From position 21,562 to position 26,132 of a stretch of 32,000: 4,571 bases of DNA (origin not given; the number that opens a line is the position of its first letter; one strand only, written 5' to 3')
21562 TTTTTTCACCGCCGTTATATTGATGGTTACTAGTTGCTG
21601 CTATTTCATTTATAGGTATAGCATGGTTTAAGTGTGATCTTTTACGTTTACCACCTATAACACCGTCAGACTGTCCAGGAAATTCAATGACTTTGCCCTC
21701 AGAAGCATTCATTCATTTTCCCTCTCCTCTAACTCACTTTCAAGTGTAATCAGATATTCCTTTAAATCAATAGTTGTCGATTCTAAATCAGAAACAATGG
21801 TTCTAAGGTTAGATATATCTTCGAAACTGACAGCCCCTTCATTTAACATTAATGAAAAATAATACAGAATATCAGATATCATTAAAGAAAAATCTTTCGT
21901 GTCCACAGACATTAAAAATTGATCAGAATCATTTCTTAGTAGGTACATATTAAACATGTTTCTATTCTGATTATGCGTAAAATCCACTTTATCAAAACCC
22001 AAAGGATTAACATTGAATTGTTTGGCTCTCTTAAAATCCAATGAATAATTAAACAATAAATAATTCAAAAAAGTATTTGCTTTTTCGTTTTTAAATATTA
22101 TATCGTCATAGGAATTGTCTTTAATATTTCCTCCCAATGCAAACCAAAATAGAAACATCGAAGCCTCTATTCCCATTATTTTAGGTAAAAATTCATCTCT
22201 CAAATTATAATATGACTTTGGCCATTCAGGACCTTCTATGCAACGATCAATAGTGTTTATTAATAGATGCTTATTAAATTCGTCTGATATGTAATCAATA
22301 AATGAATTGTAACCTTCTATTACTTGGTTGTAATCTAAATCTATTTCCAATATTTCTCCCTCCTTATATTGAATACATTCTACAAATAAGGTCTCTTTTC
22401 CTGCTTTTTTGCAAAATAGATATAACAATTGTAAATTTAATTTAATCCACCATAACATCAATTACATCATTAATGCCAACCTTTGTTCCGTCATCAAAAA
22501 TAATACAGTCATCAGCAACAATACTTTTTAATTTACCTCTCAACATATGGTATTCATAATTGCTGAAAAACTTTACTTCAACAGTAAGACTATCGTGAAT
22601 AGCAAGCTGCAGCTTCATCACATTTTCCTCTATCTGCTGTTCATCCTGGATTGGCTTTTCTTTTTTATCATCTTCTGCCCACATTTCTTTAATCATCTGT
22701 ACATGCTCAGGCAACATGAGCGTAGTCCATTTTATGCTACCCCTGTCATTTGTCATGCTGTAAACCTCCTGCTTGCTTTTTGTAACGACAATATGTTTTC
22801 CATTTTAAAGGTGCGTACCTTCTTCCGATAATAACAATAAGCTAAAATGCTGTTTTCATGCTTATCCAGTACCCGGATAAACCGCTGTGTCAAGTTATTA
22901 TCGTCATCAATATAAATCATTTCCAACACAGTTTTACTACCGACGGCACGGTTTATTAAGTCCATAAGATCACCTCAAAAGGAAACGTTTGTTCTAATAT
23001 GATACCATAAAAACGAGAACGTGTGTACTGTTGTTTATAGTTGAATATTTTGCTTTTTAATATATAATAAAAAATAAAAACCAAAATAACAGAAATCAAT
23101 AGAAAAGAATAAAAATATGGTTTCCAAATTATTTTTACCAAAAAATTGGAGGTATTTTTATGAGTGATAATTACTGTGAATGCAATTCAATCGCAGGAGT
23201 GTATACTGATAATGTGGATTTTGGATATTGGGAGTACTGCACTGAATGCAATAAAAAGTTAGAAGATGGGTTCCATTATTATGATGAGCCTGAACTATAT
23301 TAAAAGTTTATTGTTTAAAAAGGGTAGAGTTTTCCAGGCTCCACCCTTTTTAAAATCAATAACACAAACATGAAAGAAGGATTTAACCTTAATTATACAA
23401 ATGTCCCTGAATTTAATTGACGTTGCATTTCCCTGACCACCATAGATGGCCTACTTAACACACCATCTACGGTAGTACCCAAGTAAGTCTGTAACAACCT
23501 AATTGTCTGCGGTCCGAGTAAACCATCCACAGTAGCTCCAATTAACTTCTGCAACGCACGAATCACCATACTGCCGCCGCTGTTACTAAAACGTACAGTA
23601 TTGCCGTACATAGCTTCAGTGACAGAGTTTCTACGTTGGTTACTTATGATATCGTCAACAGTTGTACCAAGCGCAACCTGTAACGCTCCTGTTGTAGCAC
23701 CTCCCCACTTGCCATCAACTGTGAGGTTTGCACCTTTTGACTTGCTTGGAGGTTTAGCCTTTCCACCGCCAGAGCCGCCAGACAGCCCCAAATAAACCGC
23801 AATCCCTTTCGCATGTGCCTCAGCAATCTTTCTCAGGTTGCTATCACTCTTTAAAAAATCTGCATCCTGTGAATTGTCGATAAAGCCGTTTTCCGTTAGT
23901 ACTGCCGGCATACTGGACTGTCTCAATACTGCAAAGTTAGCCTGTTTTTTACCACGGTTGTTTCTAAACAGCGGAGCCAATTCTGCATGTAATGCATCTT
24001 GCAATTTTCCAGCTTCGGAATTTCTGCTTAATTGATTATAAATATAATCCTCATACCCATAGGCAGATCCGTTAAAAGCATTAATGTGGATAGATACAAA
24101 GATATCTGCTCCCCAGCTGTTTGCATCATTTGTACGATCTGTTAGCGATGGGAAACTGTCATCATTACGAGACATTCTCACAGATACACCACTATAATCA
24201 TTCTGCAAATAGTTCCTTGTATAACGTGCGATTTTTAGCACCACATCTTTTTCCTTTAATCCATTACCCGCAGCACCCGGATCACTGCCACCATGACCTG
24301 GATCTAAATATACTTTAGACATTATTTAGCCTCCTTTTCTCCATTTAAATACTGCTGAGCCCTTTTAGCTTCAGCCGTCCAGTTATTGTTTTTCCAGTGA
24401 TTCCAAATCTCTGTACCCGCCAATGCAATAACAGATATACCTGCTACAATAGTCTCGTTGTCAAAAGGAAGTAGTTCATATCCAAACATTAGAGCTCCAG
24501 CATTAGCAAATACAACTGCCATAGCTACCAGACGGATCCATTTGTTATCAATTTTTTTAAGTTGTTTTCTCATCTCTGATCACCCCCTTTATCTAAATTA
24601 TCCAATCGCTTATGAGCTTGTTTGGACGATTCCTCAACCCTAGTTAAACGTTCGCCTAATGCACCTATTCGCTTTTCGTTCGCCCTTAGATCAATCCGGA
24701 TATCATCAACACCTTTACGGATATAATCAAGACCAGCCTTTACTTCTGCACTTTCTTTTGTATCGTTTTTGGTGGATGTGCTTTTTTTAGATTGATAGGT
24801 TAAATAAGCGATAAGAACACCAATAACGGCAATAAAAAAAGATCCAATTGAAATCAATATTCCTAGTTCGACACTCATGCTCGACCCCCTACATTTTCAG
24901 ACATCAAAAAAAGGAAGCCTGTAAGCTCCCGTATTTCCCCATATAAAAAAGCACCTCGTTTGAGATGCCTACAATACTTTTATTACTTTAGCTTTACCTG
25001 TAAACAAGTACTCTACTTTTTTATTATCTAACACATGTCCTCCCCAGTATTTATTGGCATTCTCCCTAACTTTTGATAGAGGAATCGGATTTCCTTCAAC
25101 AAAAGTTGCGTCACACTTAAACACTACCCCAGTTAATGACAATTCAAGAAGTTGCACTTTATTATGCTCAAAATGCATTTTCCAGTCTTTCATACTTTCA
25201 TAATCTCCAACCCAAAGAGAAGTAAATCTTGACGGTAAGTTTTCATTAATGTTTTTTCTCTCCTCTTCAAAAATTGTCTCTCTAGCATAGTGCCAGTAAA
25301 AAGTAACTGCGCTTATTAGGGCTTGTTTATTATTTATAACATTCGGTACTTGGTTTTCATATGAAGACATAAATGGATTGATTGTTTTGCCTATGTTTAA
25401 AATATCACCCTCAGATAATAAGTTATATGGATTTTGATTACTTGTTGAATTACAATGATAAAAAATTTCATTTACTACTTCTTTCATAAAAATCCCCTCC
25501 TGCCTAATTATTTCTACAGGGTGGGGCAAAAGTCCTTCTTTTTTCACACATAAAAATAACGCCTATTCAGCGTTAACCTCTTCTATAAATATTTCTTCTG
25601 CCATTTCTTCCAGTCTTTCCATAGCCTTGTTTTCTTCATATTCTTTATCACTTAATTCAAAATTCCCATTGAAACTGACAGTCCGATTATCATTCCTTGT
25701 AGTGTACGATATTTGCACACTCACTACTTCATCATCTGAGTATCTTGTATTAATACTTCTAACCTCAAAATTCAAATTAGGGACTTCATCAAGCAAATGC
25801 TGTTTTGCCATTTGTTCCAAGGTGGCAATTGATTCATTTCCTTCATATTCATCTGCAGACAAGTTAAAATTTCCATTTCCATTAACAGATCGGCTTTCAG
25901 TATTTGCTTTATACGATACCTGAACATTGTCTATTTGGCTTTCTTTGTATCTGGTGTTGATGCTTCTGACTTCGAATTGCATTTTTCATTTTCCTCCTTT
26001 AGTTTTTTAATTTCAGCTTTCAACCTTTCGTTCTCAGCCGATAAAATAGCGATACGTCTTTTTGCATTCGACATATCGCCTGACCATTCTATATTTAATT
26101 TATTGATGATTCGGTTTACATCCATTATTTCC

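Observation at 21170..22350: Translationally coupled pair of unknown genes at the prophage end: a 213-aa soluble protein plus a C-tail-anchored coiled-coil membrane protein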

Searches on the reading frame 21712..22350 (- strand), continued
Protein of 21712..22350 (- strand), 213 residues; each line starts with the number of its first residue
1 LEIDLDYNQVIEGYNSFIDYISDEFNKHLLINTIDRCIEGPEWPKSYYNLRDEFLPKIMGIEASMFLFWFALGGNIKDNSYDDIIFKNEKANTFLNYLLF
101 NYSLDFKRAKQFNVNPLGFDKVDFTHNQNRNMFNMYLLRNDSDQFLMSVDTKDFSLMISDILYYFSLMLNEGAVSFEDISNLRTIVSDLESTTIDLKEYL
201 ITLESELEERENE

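Call 119: find_encoding_contigs(protein=P0013, flank=9000, max_places=2)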
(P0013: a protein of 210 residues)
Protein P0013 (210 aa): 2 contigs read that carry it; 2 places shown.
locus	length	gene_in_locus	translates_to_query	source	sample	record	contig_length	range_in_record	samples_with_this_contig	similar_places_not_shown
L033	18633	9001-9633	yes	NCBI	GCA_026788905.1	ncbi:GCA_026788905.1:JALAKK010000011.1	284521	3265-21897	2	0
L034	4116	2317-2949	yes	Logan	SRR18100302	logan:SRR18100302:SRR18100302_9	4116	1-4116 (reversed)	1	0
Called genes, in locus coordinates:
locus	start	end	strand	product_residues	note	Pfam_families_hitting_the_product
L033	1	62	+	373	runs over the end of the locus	PF01053:Cys_Met_Meta_PP, PF00155:Aminotran_1_2, PF01041:DegT_DnrJ_EryC1 (faint)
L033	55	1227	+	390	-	PF01053:Cys_Met_Meta_PP, PF01041:DegT_DnrJ_EryC1 (faint), PF06838:Met_gamma_lyase (faint), PF00155:Aminotran_1_2, PF00266:Aminotran_5 (weak)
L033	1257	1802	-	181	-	PF13302:Acetyltransf_3, PF13420:Acetyltransf_4, PF00583:Acetyltransf_1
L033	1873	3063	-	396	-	PF05684:DUF819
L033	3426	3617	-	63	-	-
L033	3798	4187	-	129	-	PF15594:Imm50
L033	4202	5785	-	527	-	PF04740:LXG, PF14449:PT-TG, PF15657:Tox-HNH-EHHH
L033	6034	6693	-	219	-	-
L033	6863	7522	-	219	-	-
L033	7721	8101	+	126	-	-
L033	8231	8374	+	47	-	-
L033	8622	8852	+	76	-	PF12728:HTH_17 (weak)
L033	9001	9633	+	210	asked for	-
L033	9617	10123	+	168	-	-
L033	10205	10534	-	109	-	PF08863:YolD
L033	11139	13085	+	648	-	PF08279:HTH_11 (weak), PF09182:PuR_N (faint), PF05043:Mga (weak), PF00874:PRD, PF00359:PTS_EIIA_2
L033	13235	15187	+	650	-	PF02302:PTS_IIB, PF25554:PTS_EIIB_BC_N, PF02378:PTS_EIIC, PF00359:PTS_EIIA_2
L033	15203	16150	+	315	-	PF20511:PMI_typeI_cat, PF21621:MPI_cupin_dom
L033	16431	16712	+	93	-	-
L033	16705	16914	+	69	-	-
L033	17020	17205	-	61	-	PF13783:DUF4177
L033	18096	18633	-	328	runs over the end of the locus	PF01040:UbiA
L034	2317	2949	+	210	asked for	-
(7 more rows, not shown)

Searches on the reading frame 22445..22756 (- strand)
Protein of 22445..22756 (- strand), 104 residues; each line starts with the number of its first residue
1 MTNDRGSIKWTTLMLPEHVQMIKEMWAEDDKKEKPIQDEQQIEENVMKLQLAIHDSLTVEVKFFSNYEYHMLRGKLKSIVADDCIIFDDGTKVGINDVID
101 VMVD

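Call 4: search_protein_families(library=pfam, proteins=[window:22445-22756:-], max_evalue=1)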
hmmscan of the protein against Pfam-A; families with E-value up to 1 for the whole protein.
window:22445-22756:- (104 aa): 1 family
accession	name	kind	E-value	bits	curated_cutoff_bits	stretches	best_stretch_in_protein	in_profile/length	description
PF08863.15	YolD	-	2e-17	63.5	27.5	1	14-86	1-74/94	YolD-like protein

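Call 5: search_protein_families(library=phrogs, proteins=[window:22445-22756:-], max_evalue=1)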
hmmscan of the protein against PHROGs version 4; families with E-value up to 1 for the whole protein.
window:22445-22756:- (104 aa): 4 families
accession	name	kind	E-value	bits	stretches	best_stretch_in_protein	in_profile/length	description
phrog_3352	-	unknown function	1.1e-14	55.3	1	1-79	3-82/111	-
phrog_5337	-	unknown function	0.011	16.2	1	20-91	11-80/209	-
phrog_8703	-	unknown function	0.025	16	1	27-79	9-59/90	-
phrog_34377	-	unknown function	0.39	11.6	0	27-50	2-25/71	-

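Call 6: search_protein_families(library=padloc, proteins=[window:22445-22756:-], max_evalue=1)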
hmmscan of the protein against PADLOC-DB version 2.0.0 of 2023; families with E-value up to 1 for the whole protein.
window:22445-22756:- (104 aa): 0 families

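Call 7: search_protein_families(library=ncbifam, proteins=[window:22445-22756:-], max_evalue=1)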
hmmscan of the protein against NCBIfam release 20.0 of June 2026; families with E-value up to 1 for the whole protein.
window:22445-22756:- (104 aa): 0 families

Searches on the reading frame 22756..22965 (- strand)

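Call 4: search_protein_families(library=pfam, proteins=[window:22756-22965:-], max_evalue=1)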
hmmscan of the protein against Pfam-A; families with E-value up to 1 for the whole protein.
window:22756-22965:- (70 aa): 2 families
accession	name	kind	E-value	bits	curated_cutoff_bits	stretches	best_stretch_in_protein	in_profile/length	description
PF13280.12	WYL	-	0.00058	20.3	21.8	1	2-62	4-69/70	WYL domain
PF03015.24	Sterile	-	0.059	14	35.4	1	1-64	9-57/93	Male sterility protein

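Call 5: search_protein_families(library=phrogs, proteins=[window:22756-22965:-], max_evalue=1)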
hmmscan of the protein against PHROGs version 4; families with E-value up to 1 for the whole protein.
window:22756-22965:- (70 aa): 3 families
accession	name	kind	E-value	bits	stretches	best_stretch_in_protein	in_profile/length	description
phrog_6785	-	unknown function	1.2e-12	48.4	1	7-66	33-92/396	-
phrog_2561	-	DNA, RNA and nucleotide metabolism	0.012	16.8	1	13-60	4-51/167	DNA ligase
phrog_8498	-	unknown function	0.06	14.2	1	2-58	7-63/205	-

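Call 6: search_protein_families(library=padloc, proteins=[window:22756-22965:-], max_evalue=1)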
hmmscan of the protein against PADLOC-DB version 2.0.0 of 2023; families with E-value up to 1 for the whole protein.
window:22756-22965:- (70 aa): 5 families
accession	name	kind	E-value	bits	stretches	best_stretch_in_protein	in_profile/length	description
PDLC01457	WYL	-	1e-07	29.8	1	2-69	128-199/229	"CAS-I,CAS-II,CAS-III,CAS-IV,CAS-V,CAS-VI; associated_signaling"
PDLC03787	RTasWYL-YodC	-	8.9e-07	26.3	1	10-63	288-349/354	DRT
PDLC03092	Specificity_I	-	0.0012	16.3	1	14-57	77-122/397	Type I specificity subunit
PDLC01652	WYL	-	0.0059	14.9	1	2-63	21-79/162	"CAS-I,CAS-II,CAS-III,CAS-IV,CAS-V,CAS-VI; associated_signaling"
PDLC01091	C3a196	-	0.014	13.7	1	38-66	11-38/70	Unknown function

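Call 7: search_protein_families(library=ncbifam, proteins=[window:22756-22965:-], max_evalue=1)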
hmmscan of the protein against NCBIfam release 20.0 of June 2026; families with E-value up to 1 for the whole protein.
window:22756-22965:- (70 aa): 0 families

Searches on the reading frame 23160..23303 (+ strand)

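Call 4: search_protein_families(library=pfam, proteins=[window:23160-23303:+], max_evalue=1)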
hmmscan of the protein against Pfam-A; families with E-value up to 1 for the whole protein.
window:23160-23303:+ (47 aa): 1 family
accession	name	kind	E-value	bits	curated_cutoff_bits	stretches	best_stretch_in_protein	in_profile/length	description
PF13240.11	Zn_Ribbon_1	-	0.036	14.3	25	1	26-39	1-14/23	zinc-ribbon domain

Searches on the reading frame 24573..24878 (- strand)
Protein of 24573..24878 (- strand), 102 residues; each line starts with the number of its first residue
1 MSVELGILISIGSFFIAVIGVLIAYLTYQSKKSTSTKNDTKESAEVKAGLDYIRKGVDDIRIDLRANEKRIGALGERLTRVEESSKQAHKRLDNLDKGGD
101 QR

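Call 26: search_protein_families(library=pfam, proteins=[window:24573-24878:-], max_evalue=1)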
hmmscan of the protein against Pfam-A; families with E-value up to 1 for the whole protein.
window:24573-24878:- (102 aa): 9 families
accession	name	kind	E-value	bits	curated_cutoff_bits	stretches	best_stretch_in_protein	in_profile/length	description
PF13870.11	CCDC113_CCDC96_CC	-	0.0071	16.5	31.6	1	34-98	70-134/177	CCDC113/CCDC96, coiled-coil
PF06667.17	PspB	-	0.029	14.9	25.6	1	5-42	5-42/73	Phage shock protein B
PF16935.10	Hol_Tox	-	0.043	14.1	23.3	1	7-32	9-33/34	Putative Holin-like Toxin (Hol-Tox)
PF24073.1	DUF7365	-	0.048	14.2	27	0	66-97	37-68/101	Coiled-coil region of unknown function (DUF7365)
PF14712.11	Snapin_Pallidin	-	0.066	14.1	29.6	1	50-95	43-88/89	Snapin/Pallidin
PF15706.10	TMEM132_C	-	0.11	12.8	27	1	2-39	30-67/87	TMEM132 C-terminal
PF10112.14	Halogen_Hydrol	-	0.12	12.8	29.8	1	13-83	25-89/191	5-bromo-4-chloroindolyl phosphate hydrolysis protein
PF10779.14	XhlA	-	0.16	12.6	34.7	1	58-96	7-45/67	Haemolysin XhlA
PF01010.25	Proton_antipo_C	-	0.18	11.8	26.8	1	10-43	159-192/243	NADH-dehyrogenase subunit F, TMs, (complex I) C-terminus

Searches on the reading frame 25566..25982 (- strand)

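Call 26: search_protein_families(library=pfam, proteins=[window:25566-25982:-], max_evalue=1)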
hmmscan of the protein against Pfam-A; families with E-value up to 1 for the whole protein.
window:25566-25982:- (139 aa): 7 families
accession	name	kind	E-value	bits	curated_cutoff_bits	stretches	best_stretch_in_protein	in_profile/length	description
PF01419.22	Jacalin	-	0.0011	19.9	22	1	4-45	19-69/136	Jacalin-like lectin domain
PF13300.11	DUF4078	-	0.0013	19.3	25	1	13-61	10-57/86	Domain of unknown function (DUF4078)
PF13715.12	CarbopepD_reg_2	-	0.0043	17.5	32.2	1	13-45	10-42/88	CarboxypepD_reg-like domain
PF23988.1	DUF7309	-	0.0055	16.5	27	1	15-88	23-95/170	Domain of unknown function (DUF7309)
PF24215.1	H_T_assoc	-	0.014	15.4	27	1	5-66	136-197/237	Phage head to tail associated domain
PF22306.1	PAV1-137_bromodom-like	-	0.08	13.4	27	0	105-135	61-93/115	PAV1-137, bromodomain-like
PF03755.18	YicC-like_N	-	0.4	11.5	25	0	68-83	17-32/156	Endoribonuclease YicC-like, N-terminal region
